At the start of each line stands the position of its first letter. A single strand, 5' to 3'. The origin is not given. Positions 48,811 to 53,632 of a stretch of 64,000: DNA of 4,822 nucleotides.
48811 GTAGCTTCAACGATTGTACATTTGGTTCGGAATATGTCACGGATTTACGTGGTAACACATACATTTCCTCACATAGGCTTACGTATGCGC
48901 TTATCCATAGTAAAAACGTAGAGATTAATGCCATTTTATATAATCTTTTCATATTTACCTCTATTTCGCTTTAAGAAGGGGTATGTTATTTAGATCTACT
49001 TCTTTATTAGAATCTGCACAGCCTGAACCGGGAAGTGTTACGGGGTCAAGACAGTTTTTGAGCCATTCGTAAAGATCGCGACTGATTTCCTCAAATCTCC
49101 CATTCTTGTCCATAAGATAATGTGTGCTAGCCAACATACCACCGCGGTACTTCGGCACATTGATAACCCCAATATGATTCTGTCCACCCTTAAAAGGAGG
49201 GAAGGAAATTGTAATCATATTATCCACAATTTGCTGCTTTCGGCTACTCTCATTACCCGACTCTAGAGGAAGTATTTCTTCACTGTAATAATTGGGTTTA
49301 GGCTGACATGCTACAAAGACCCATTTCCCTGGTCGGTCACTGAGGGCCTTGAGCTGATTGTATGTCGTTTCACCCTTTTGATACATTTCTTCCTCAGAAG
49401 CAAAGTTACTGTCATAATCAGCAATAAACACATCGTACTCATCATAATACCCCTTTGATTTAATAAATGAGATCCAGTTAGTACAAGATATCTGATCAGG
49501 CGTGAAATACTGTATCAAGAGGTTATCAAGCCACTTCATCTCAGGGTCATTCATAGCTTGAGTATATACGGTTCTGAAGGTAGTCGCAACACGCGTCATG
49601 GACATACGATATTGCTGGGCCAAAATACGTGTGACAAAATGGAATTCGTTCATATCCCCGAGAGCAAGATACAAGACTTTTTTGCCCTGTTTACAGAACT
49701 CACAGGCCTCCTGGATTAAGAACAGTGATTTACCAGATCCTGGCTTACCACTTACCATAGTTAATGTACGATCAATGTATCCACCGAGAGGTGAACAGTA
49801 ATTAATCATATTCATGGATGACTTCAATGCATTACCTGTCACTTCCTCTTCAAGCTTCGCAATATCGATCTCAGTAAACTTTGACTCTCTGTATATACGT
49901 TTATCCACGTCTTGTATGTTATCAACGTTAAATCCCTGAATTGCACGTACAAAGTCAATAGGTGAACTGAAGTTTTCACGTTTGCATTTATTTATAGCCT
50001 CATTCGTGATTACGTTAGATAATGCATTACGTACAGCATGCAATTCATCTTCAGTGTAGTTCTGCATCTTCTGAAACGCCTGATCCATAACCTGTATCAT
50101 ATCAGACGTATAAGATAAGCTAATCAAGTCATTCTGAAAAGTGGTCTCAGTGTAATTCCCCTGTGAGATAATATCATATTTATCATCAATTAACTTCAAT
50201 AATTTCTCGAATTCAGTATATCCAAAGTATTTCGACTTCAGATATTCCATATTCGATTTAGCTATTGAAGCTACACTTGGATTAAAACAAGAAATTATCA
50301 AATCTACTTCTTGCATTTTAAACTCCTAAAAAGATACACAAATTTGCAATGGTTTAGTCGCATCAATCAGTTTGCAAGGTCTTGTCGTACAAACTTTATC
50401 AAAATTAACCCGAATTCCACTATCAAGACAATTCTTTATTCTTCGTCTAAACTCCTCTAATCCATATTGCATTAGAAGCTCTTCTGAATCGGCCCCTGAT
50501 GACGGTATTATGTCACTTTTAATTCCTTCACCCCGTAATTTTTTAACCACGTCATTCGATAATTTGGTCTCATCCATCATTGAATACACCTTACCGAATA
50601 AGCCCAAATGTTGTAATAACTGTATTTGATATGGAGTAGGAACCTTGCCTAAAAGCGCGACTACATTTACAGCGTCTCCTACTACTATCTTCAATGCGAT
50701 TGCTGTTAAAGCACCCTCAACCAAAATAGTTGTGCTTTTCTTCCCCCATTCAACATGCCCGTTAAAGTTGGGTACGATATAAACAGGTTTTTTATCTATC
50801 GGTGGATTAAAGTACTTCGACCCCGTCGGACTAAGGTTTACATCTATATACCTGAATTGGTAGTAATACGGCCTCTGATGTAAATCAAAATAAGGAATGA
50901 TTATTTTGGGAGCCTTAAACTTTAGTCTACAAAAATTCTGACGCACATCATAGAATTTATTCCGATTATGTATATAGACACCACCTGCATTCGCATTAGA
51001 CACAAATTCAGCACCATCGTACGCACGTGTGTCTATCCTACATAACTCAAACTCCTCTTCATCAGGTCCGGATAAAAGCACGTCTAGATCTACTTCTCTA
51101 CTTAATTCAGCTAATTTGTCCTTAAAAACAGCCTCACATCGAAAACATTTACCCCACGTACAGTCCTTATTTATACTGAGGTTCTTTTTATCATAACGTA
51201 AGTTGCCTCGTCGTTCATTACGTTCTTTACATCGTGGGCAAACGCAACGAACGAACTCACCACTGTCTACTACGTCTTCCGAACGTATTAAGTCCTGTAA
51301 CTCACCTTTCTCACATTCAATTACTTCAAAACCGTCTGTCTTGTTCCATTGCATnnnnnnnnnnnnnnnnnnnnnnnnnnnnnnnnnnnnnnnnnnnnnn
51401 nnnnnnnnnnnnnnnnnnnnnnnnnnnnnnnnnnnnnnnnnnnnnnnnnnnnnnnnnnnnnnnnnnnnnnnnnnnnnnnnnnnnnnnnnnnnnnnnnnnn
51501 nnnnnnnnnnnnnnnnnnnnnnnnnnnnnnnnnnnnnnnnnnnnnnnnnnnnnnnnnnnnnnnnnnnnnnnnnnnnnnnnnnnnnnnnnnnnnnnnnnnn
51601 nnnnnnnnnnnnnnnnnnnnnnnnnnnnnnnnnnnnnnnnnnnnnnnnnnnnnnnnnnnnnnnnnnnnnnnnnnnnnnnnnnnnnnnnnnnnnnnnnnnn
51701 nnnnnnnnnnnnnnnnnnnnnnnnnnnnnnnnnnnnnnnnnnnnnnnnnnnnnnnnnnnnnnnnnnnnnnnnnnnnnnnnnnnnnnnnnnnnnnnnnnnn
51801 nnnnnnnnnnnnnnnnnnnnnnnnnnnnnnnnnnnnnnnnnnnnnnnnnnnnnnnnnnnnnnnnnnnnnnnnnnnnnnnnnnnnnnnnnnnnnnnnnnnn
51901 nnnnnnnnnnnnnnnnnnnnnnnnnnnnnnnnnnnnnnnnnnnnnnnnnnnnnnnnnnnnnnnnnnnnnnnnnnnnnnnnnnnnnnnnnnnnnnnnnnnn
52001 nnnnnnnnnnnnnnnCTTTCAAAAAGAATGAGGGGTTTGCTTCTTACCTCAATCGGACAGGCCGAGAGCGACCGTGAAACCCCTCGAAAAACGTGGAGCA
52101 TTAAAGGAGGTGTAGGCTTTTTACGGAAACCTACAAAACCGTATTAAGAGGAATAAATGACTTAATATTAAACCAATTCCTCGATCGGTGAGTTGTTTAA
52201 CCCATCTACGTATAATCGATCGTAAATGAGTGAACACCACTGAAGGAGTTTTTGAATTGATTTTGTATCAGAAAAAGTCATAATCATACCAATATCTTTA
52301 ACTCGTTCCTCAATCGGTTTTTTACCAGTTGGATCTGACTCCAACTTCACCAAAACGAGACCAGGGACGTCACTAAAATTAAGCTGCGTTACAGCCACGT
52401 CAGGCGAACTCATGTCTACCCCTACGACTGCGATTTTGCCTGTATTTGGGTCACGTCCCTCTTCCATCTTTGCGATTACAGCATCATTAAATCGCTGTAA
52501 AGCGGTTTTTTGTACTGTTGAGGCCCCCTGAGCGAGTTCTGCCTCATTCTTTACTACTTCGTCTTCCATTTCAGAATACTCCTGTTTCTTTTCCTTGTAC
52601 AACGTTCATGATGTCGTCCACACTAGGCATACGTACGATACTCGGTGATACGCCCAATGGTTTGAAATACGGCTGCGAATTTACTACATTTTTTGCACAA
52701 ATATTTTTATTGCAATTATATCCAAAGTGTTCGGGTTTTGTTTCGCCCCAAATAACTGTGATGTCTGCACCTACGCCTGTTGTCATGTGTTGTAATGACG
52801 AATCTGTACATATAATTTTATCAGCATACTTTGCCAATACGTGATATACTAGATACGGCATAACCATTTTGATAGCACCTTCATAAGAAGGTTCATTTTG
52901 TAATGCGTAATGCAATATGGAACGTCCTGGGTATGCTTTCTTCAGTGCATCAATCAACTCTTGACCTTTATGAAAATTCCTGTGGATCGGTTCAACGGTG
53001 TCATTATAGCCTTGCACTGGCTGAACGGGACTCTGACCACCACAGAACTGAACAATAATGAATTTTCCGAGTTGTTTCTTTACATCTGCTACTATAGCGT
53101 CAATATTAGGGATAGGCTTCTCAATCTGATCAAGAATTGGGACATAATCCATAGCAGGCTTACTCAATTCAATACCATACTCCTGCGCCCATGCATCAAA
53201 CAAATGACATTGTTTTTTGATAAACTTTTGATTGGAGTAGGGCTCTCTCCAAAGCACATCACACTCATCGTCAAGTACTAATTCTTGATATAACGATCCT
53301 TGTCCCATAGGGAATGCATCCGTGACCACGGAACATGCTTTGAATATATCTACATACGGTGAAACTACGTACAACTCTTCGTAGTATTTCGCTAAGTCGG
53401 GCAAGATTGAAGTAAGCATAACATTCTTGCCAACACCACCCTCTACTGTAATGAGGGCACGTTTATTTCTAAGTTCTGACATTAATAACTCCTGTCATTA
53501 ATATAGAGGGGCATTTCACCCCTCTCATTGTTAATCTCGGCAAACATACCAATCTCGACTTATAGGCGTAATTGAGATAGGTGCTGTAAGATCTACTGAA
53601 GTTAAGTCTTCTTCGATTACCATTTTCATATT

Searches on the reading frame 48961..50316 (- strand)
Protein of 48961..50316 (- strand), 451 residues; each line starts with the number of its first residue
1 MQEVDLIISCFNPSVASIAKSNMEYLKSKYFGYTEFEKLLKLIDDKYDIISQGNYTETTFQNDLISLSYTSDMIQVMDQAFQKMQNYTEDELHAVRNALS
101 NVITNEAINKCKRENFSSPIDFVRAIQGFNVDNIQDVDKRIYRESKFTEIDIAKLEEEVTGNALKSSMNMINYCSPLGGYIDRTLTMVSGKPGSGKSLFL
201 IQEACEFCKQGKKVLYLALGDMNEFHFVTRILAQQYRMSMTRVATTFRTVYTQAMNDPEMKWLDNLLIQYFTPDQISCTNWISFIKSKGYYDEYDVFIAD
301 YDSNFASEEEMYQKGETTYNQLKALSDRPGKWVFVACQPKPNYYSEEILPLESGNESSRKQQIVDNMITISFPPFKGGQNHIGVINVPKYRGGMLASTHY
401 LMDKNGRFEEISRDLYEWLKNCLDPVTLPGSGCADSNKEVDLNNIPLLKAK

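Call 11: search_protein_families(library=phrogs, proteins=[window:48961-50316:-], max_evalue=0.001)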
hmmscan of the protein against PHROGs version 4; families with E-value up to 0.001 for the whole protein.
window:48961-50316:- (451 aa): 3 families
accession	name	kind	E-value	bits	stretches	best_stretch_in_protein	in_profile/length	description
phrog_19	-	DNA, RNA and nucleotide metabolism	7e-24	85.6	1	19-413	178-583/621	DnaB-like replicative helicase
phrog_243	-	DNA, RNA and nucleotide metabolism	1.1e-09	38.7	1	180-342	32-194/273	DnaB-like replicative helicase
phrog_239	-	DNA, RNA and nucleotide metabolism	3.1e-07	30.7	1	178-369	353-552/801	DNA primase/helicase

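Call 12: search_protein_families(library=pfam, proteins=[window:48961-50316:-], max_evalue=0.001)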
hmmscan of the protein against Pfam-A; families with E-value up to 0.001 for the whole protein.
window:48961-50316:- (451 aa): 3 families
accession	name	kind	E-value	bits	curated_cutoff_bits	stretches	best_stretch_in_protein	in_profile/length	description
PF06745.19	ATPase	-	1.1e-05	25.3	26.6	1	178-221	14-58/231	KaiC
PF03796.21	DnaB_C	-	9.7e-05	22.3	27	1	177-247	13-83/255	DnaB-like helicase C terminal domain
PF13481.12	AAA_25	-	0.00064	19.8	27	0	179-238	28-98/195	AAA domain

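Call 54: find_related_loci(query=window:48961-50316:-, collection=viral_contigs, flank=10000)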
Query window:48961-50316:- (451 aa) in viral_contigs; peptide patterns used: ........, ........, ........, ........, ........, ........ (x = any residue, [..] = any of these).
20 stretches matched a pattern, but none encodes a relative of the query by tblastn (E <= 1e-3).

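Call 55: find_related_loci(query=window:48961-50316:-, collection=metagenome_contigs, flank=10000)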
Query window:48961-50316:- (451 aa) in metagenome_contigs; peptide patterns used: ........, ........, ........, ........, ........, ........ (x = any residue, [..] = any of these).
92 stretches matched a pattern, but none encodes a relative of the query by tblastn (E <= 1e-3).

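Call 56: find_homologous_proteins(query=window:48961-50316:-, max_evalue=1e-20)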
Query window:48961-50316:- (451 aa): 90 proteins with E <= 1e-20 among 3722 candidates.
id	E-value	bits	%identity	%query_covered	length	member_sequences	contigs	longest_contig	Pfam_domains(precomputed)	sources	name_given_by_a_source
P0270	0.0e+0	1018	98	100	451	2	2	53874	PF06745.20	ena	-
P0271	5.6e-292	986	98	57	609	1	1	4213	PF14890.12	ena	-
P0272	1.7e-247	839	79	100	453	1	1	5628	-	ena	-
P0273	3.9e-240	815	83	57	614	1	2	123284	-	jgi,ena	-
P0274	2.0e-219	747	69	100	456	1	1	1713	-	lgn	-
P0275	4.2e-214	729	75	57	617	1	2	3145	PF14890.12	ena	-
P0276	2.5e-168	578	60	96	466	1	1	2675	PF06745.20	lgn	-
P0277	2.9e-162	558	57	99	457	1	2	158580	-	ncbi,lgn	-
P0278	6.1e-155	534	55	97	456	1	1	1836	PF06745.20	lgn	-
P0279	5.1e-147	508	60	54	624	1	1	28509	-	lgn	-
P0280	2.9e-109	384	43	96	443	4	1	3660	PF13481.13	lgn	-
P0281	2.4e-85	305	38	92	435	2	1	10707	-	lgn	-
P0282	1.3e-74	270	36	98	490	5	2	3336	-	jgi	jgi:hypothetical protein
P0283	1.7e-67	246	44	63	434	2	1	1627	PF06745.20,PF03796.22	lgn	-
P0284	2.5e-61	226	32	95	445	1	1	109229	PF03796.22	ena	-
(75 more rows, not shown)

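Call 57: find_encoding_contigs(protein=P0273, flank=10000, max_places=1)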
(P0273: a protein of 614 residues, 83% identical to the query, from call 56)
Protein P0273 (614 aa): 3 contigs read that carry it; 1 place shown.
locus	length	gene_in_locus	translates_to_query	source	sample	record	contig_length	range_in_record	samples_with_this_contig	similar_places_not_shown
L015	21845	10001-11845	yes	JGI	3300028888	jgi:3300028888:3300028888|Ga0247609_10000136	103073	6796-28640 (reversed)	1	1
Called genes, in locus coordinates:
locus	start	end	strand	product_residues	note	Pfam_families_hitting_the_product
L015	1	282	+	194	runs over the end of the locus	-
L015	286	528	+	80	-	-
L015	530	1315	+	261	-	-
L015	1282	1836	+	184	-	-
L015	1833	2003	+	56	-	-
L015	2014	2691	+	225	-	-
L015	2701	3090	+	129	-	-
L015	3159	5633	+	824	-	PF03477:ATP-cone, PF13597:NRDD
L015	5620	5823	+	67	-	PF13597:NRDD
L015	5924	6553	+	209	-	-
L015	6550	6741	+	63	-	-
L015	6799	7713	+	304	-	-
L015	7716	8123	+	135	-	-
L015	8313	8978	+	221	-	-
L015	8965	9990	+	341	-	-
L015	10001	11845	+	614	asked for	-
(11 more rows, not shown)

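Call 58: find_encoding_contigs(protein=P0277, flank=10000, max_places=1)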
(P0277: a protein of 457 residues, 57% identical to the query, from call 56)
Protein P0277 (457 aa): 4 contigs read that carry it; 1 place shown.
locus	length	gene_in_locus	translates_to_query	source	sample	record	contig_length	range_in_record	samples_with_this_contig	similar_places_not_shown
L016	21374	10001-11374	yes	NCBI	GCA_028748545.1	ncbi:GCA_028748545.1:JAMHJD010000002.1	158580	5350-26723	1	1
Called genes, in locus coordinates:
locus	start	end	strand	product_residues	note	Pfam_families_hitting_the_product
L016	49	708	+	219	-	-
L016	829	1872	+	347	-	-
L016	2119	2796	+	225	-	-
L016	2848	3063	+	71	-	-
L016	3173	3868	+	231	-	-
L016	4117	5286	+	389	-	PF07726:AAA_3 (weak), PF07728:AAA_5 (faint)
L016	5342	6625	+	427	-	PF13203:DUF2201_N, PF09967:DUF2201 (weak)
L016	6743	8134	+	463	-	-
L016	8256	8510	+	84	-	PF00462:Glutaredoxin (weak)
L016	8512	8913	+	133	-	-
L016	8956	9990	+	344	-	-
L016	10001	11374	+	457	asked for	-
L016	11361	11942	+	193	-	-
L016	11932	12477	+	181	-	-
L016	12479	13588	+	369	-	-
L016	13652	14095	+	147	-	PF00383:dCMP_cyt_deam_1, PF14437:MafB19-deam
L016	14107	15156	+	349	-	PF02739:5_3_exonuc_N (faint)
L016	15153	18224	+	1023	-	-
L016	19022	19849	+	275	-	-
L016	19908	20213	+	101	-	-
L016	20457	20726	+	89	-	-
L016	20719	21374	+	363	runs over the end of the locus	PF26096:DUF8033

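Call 59: find_encoding_contigs(protein=P0279, flank=10000, max_places=1)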
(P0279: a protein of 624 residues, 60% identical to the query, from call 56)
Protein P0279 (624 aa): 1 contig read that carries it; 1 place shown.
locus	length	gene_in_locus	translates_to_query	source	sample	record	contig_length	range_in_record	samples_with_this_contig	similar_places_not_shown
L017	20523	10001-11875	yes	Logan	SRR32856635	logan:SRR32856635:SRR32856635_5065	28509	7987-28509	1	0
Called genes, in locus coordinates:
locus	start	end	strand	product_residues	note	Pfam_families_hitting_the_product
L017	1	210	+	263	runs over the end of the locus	-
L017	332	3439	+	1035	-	-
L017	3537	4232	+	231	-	-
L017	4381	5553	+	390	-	PF00476:DNA_pol_A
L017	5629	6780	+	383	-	-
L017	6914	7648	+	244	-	-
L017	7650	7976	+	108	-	-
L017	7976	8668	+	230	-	-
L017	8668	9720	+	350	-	-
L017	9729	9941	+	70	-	-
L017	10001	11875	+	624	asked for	-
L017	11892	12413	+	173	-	-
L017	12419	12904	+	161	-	-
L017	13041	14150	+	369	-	-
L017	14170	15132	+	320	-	PF21523:ParM_N, PF21522:MreB-like_C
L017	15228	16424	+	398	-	PF02739:5_3_exonuc_N (faint)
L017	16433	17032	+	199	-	PF12917:YfbR-like, PF13023:HD_3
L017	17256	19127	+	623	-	PF01751:Toprim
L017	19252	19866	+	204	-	-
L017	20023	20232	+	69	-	-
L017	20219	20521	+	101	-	?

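Call 68: find_related_loci(query=P0277, collection=genome_contigs, flank=3000)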
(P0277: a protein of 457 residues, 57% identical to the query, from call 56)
Query P0277 (457 aa) in genome_contigs; peptide patterns used: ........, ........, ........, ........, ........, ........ (x = any residue, [..] = any of these).
23 stretches matched a pattern, but none encodes a relative of the query by tblastn (E <= 1e-3).

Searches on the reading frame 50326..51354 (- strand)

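Call 11: search_protein_families(library=phrogs, proteins=[window:50326-51354:-], max_evalue=0.001)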
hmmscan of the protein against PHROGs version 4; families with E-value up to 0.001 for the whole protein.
window:50326-51354:- (342 aa): 1 family
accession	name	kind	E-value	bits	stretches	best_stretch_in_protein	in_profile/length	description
phrog_47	-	DNA, RNA and nucleotide metabolism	1.9e-16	60.8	1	33-313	49-337/947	DNA primase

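Call 12: search_protein_families(library=pfam, proteins=[window:50326-51354:-], max_evalue=0.001)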
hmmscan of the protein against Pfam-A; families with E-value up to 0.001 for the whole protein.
window:50326-51354:- (342 aa): 0 families

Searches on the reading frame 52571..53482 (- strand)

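Call 77: search_protein_families(library=phrogs, proteins=[window:52571-53482:-], max_evalue=0.001)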
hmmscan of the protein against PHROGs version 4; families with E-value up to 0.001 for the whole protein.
window:52571-53482:- (303 aa): 1 family
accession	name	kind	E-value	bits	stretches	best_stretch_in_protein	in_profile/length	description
phrog_8954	-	unknown function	4.3e-10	40.4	1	13-296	8-296/378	-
